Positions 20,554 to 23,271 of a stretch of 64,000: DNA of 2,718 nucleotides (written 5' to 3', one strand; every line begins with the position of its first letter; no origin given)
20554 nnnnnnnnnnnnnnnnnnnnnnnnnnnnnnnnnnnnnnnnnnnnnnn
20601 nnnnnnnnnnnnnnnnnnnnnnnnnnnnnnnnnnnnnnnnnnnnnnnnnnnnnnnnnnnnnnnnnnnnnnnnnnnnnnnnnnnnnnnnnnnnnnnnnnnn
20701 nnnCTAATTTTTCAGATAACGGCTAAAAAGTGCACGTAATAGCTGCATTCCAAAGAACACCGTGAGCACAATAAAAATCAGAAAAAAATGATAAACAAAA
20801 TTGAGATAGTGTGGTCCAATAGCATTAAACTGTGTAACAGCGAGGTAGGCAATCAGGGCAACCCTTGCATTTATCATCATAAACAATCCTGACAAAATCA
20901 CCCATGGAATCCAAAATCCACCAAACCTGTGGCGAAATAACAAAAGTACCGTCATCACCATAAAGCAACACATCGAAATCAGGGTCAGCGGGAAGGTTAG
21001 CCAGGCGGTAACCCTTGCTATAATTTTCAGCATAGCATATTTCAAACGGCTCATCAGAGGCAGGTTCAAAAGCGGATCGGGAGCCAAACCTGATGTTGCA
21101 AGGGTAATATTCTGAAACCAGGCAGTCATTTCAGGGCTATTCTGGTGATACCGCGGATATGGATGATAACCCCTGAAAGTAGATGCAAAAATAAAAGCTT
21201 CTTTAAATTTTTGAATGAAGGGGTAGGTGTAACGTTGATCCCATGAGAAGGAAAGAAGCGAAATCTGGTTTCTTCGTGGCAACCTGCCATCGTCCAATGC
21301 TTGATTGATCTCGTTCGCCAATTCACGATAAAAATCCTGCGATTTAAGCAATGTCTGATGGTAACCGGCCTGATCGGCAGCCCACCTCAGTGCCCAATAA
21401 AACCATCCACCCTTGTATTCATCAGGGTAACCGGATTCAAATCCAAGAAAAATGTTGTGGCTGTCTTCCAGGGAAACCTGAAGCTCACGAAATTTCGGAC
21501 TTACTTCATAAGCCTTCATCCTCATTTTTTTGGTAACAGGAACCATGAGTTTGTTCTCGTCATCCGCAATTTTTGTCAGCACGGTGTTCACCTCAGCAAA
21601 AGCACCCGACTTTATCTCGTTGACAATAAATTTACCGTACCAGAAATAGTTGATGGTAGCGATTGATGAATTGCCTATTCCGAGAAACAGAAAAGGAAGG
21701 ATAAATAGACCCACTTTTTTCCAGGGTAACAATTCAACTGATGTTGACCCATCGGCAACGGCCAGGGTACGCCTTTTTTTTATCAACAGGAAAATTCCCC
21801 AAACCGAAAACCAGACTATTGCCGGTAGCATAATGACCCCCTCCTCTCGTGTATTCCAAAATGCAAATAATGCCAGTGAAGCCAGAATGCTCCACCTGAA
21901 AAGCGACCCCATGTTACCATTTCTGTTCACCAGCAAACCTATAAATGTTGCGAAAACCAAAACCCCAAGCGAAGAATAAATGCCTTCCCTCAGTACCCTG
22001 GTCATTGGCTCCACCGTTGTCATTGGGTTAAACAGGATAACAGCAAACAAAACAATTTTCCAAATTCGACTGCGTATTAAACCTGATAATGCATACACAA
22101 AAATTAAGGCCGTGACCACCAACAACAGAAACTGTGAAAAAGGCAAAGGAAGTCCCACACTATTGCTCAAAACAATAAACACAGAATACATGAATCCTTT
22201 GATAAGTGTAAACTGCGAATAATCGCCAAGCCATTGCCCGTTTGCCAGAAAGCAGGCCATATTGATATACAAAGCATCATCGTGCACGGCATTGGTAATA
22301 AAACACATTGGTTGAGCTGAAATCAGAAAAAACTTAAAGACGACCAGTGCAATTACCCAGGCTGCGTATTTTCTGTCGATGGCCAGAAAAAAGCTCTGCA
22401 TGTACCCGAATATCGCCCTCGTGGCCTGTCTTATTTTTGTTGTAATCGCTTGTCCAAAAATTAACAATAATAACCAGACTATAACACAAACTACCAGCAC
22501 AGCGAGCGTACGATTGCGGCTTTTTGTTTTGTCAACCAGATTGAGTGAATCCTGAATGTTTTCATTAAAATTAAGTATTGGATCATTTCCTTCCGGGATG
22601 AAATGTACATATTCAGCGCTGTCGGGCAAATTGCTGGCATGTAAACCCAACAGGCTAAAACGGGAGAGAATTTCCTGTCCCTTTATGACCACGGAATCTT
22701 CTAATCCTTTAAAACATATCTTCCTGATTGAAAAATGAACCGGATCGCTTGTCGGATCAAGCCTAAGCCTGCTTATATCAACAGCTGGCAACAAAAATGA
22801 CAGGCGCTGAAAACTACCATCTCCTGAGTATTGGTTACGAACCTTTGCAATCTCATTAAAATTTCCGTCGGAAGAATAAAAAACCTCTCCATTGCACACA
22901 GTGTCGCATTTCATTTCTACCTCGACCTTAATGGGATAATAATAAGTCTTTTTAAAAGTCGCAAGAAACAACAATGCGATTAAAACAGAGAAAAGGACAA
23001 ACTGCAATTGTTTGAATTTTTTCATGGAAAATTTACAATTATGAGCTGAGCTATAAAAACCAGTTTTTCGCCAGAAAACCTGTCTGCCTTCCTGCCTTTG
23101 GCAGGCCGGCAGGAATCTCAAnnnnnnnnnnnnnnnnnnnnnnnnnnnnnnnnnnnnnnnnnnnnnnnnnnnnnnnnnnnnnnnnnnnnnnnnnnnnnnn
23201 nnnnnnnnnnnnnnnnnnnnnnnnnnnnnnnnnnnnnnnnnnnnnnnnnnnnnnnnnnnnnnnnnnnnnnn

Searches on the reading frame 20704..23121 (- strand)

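Call 10: search_protein_families(library=pfam, proteins=[window:20704-23121:-], max_evalue=0.001)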
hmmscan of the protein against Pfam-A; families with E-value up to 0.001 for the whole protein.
window:20704-23121:- (805 aa): 0 families

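Call 42: search_protein_families(library=pfam, proteins=[window:20704-23121:-], max_evalue=1)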
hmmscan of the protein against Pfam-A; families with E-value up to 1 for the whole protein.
window:20704-23121:- (805 aa): 1 family
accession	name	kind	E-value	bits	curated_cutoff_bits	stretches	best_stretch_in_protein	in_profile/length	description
PF02271.21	UCR_14kD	-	0.11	12.9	27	1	576-617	9-48/100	Ubiquinol-cytochrome C reductase complex 14kD subunit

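Call 81: search_protein_families(library=ncbifam, proteins=[window:20704-23121:-], max_evalue=0.01)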
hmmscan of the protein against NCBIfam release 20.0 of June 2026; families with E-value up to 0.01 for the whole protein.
window:20704-23121:- (805 aa): 0 families
